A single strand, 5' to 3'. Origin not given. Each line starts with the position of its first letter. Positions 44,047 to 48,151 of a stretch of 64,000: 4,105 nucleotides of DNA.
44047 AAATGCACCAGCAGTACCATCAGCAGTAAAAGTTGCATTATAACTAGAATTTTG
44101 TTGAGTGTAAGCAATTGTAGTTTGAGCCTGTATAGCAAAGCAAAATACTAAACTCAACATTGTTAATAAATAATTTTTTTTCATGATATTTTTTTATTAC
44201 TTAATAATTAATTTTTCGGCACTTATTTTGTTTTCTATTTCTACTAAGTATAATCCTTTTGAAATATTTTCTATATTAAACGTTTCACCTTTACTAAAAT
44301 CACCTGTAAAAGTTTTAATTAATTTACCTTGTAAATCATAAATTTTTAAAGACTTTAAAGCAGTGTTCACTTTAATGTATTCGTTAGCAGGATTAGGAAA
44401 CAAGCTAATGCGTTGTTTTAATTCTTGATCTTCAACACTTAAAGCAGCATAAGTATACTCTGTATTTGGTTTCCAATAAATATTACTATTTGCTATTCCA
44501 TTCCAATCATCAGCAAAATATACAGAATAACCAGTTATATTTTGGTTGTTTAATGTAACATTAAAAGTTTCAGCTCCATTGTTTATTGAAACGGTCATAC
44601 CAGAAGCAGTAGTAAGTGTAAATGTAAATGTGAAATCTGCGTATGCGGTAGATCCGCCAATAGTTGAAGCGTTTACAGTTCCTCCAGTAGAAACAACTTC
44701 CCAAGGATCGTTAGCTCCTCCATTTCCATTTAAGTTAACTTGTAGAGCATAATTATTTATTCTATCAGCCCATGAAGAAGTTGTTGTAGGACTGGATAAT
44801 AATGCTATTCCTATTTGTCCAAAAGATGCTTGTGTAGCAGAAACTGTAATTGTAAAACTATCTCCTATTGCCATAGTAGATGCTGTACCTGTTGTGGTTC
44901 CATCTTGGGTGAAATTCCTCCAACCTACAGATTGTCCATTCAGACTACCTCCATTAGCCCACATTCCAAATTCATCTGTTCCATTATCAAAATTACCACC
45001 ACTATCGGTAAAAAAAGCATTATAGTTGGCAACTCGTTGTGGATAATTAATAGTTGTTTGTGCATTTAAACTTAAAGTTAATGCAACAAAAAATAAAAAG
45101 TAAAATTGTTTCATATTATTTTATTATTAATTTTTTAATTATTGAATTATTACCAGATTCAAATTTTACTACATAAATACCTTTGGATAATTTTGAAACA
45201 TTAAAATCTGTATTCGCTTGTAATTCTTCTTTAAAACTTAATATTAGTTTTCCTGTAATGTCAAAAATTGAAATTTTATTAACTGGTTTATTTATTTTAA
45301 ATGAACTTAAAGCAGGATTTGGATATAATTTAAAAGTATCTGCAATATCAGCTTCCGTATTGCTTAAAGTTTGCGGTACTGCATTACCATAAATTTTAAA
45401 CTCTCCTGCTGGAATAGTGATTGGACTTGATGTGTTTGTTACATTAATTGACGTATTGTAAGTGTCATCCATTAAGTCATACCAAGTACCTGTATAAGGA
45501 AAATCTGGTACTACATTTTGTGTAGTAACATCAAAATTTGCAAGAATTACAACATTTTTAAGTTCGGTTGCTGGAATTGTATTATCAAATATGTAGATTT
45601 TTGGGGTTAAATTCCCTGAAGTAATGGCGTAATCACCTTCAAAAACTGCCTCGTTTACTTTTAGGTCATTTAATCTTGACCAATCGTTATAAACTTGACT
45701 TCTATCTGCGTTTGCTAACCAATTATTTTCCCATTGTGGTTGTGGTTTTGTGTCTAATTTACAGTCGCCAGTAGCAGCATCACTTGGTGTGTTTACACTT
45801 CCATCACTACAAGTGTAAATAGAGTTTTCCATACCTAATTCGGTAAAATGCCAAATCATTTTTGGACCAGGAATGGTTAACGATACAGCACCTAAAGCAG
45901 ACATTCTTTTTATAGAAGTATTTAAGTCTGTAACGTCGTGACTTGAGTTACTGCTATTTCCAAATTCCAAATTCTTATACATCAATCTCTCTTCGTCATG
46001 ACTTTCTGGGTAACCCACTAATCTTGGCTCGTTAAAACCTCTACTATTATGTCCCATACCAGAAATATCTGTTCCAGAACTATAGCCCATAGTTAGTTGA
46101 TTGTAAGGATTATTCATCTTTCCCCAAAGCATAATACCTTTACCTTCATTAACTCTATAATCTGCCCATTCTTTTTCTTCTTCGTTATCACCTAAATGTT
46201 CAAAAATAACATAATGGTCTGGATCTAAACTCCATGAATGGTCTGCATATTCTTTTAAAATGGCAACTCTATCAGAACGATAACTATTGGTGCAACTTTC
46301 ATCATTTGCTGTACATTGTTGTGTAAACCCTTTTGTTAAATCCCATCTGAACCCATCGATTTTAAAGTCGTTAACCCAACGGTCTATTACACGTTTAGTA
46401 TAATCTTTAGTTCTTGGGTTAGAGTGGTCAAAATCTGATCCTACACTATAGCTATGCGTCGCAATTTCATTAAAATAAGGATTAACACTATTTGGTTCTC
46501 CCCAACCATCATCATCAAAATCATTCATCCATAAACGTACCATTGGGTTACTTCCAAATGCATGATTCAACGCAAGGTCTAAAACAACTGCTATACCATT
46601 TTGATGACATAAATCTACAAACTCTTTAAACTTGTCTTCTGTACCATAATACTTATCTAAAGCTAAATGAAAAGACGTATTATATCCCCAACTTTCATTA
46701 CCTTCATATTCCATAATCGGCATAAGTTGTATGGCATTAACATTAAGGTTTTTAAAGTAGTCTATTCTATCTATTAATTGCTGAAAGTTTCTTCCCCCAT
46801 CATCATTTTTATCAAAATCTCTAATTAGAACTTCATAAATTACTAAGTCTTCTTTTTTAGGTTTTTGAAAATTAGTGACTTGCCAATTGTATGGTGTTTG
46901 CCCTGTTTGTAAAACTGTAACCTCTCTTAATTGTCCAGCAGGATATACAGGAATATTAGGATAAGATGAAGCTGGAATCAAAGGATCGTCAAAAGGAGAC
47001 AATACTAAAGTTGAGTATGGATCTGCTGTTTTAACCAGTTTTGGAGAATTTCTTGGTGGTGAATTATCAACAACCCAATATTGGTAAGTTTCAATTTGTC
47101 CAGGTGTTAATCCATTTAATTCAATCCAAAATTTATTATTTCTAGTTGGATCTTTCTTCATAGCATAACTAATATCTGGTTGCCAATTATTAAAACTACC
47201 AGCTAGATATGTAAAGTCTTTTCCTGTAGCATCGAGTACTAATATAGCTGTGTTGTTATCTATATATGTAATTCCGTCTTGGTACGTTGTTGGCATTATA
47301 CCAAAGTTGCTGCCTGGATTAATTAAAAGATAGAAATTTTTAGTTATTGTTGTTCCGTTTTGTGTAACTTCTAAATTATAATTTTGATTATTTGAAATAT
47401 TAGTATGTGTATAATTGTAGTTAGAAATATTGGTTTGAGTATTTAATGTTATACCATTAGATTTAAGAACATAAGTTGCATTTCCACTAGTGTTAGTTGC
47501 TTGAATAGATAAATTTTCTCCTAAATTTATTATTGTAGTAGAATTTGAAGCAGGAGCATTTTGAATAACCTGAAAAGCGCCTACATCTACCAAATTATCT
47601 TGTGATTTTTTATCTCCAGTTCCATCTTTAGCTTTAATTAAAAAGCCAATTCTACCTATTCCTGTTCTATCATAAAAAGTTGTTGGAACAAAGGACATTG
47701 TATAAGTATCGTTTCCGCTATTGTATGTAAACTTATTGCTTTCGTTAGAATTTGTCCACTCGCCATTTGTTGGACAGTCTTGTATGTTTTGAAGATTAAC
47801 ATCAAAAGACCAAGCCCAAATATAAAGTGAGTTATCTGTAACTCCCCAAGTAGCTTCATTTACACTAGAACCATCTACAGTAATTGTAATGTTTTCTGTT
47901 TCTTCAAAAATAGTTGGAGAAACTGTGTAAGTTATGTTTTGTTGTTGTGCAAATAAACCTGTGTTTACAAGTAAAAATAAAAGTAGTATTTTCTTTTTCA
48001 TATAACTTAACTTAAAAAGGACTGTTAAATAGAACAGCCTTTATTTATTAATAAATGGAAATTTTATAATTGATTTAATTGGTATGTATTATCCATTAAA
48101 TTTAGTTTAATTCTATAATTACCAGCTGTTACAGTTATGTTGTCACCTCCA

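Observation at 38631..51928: Initiator-tRNA-anchored mosaic of small gene modules, each closed by a copy of the tRNA 3' end/terminator repeat, with no integrase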

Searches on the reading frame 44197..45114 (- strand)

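Call 12: search_protein_families(library=pfam, proteins=[window:44197-45114:-], max_evalue=0.01)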
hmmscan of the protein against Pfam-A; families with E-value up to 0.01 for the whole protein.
window:44197-45114:- (305 aa): 1 family
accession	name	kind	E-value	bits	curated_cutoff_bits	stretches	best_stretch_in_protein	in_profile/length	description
PF18962.6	Por_Secre_tail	-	9e-13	48.8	27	1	238-304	1-75/75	Secretion system C-terminal sorting domain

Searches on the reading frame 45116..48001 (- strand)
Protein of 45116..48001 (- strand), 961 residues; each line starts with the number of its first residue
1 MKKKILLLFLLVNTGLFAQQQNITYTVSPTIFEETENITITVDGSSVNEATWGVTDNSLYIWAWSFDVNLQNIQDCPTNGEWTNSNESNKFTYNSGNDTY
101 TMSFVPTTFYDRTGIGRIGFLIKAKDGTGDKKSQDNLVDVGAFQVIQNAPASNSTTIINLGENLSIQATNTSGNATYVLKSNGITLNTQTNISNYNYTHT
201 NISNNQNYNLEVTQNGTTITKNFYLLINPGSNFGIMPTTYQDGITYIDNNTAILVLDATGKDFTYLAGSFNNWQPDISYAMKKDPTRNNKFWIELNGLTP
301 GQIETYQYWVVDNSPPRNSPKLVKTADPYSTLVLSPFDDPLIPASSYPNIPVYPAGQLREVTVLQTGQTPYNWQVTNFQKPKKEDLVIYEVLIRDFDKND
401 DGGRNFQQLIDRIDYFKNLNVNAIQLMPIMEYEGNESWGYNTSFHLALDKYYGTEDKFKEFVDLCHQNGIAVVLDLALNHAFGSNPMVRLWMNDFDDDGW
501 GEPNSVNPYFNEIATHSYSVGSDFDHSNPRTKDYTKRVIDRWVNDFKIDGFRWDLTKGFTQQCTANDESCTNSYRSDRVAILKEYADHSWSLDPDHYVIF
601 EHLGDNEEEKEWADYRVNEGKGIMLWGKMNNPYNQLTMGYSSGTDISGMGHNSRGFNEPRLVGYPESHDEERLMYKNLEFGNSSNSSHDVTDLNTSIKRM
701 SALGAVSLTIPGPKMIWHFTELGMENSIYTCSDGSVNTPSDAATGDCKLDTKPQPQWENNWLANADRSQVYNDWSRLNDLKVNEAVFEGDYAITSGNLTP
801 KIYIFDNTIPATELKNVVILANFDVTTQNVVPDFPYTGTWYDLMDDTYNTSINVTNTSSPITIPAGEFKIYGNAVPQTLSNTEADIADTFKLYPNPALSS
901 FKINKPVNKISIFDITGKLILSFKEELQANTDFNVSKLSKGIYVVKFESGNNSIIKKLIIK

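Call 12: search_protein_families(library=pfam, proteins=[window:45116-48001:-], max_evalue=0.01)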
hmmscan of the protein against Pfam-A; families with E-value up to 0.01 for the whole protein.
window:45116-48001:- (961 aa): 2 families
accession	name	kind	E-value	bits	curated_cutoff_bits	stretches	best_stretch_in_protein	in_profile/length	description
PF00128.31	Alpha-amylase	-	1.3e-23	84.4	22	2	399-481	11-92/446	Alpha amylase, catalytic domain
PF18962.6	Por_Secre_tail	-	6.7e-16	58.8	27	1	892-960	1-75/75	Secretion system C-terminal sorting domain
